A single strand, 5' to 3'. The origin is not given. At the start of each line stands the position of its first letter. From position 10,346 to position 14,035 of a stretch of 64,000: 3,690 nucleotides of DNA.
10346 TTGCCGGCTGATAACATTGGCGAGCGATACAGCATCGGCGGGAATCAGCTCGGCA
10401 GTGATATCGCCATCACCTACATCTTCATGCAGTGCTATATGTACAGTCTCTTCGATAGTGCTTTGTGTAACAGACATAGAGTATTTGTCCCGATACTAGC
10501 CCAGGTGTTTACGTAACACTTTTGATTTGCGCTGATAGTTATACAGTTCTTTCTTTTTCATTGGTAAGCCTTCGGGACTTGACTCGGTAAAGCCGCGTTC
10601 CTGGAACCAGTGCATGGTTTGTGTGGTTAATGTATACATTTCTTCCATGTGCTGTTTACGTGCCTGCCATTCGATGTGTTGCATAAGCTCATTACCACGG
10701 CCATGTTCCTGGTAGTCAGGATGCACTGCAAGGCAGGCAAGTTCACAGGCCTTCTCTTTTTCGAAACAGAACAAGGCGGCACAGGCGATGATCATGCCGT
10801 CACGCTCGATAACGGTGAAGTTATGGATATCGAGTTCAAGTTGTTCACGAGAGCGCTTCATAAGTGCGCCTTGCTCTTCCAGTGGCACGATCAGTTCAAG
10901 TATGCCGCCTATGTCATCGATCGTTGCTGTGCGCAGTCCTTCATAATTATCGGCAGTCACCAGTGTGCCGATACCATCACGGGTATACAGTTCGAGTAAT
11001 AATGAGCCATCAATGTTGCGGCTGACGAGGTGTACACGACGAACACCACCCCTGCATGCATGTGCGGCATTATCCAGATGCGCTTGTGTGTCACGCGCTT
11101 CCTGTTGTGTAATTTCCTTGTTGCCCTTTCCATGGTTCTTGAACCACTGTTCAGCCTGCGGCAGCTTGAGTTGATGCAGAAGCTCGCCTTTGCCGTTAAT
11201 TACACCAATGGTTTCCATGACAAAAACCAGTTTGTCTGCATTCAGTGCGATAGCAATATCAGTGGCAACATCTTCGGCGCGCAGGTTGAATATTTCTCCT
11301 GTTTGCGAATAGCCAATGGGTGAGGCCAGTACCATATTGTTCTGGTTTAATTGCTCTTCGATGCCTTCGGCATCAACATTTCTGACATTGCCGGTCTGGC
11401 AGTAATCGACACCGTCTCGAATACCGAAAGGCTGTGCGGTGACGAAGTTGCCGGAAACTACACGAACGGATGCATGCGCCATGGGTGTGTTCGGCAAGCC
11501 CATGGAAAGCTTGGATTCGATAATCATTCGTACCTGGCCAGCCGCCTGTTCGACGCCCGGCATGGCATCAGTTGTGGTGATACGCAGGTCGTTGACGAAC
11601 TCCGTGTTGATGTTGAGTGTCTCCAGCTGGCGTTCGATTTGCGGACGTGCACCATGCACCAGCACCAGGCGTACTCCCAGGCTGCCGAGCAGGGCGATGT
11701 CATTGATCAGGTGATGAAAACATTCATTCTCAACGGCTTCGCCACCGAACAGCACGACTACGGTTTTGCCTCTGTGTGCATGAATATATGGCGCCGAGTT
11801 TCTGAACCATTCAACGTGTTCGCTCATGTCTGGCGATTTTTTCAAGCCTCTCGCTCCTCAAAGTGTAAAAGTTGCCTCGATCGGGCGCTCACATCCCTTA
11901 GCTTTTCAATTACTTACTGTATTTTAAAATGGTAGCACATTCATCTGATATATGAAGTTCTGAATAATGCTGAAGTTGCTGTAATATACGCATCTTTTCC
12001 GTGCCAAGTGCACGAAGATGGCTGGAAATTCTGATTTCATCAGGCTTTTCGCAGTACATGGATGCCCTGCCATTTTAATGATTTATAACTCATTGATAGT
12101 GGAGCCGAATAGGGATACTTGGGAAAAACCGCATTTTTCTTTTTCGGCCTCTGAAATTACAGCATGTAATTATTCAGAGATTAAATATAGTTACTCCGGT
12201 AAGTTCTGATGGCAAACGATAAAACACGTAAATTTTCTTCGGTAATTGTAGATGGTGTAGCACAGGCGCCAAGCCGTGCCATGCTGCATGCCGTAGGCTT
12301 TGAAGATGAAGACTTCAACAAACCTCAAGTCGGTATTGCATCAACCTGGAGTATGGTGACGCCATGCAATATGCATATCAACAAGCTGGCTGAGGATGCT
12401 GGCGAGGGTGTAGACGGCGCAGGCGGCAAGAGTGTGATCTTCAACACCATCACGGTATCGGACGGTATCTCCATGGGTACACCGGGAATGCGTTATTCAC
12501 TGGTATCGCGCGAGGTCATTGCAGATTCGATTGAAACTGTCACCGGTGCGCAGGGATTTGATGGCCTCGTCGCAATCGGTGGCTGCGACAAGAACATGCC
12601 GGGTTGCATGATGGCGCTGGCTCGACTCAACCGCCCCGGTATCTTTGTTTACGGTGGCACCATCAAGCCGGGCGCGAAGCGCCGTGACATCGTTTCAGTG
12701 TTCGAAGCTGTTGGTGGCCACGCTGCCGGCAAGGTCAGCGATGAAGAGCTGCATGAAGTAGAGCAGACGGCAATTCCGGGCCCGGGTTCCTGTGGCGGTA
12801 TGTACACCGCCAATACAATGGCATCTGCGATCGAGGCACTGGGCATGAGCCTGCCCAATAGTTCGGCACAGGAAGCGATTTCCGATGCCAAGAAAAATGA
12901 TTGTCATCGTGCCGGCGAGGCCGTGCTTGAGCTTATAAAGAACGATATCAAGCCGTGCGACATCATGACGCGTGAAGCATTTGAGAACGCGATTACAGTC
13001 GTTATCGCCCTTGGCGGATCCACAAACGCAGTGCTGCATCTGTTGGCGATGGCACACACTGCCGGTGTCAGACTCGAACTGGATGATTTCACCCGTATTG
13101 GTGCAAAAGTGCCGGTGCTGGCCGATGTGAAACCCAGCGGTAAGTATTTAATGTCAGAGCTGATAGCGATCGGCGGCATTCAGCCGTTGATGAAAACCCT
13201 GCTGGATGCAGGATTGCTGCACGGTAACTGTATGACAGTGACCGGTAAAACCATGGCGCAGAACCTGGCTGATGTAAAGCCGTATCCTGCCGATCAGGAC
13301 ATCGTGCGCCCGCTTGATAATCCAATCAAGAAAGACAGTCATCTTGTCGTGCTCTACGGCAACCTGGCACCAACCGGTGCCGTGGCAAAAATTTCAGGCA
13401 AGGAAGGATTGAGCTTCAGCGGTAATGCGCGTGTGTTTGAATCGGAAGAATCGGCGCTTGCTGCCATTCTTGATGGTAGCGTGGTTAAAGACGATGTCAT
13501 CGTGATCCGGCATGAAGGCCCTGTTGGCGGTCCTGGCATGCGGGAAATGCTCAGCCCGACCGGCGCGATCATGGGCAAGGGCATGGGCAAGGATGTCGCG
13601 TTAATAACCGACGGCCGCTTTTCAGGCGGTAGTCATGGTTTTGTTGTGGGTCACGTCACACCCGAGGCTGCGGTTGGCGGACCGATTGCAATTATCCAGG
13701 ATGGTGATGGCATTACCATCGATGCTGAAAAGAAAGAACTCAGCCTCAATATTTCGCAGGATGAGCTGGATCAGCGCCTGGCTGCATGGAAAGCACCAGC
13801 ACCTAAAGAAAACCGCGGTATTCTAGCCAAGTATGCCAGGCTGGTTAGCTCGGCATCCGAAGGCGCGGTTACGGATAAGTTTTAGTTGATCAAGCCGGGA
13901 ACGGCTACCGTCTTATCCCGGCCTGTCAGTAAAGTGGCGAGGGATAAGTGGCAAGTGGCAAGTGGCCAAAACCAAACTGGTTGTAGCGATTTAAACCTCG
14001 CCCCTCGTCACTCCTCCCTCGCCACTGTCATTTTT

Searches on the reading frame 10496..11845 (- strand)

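Call 36: search_protein_families(library=pfam, max_evalue=0.00001, proteins=[window:10496-11845:-])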
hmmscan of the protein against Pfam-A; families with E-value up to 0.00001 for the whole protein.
window:10496-11845:- (449 aa): 3 families
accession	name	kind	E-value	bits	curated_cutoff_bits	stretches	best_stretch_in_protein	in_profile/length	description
PF00696.33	AA_kinase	-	1.3e-26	94.2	24.9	1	27-275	1-234/234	Amino acid kinase family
PF13508.13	Acetyltransf_7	-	2.6e-13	50.6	27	1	341-421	3-84/84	Acetyltransferase (GNAT) domain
PF00583.31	Acetyltransf_1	-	1.7e-10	41.6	20.7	1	332-419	21-116/116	Acetyltransferase (GNAT) family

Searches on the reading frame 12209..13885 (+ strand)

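Call 36: search_protein_families(library=pfam, max_evalue=0.00001, proteins=[window:12209-13885:+])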
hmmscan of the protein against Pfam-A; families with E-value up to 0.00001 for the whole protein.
window:12209-13885:+ (558 aa): 2 families
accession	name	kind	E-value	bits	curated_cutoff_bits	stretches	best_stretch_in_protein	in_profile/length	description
PF00920.27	ILVD_EDD_N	-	2e-131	438.3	27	1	38-352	1-316/316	Dihydroxy-acid/6-phosphogluconate dehydratase N-terminal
PF24877.1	ILV_EDD_C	-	6.5e-77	257.7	27.7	1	364-553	1-191/191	Dihydroxy-acid/6-phosphogluconate dehydratase C-terminal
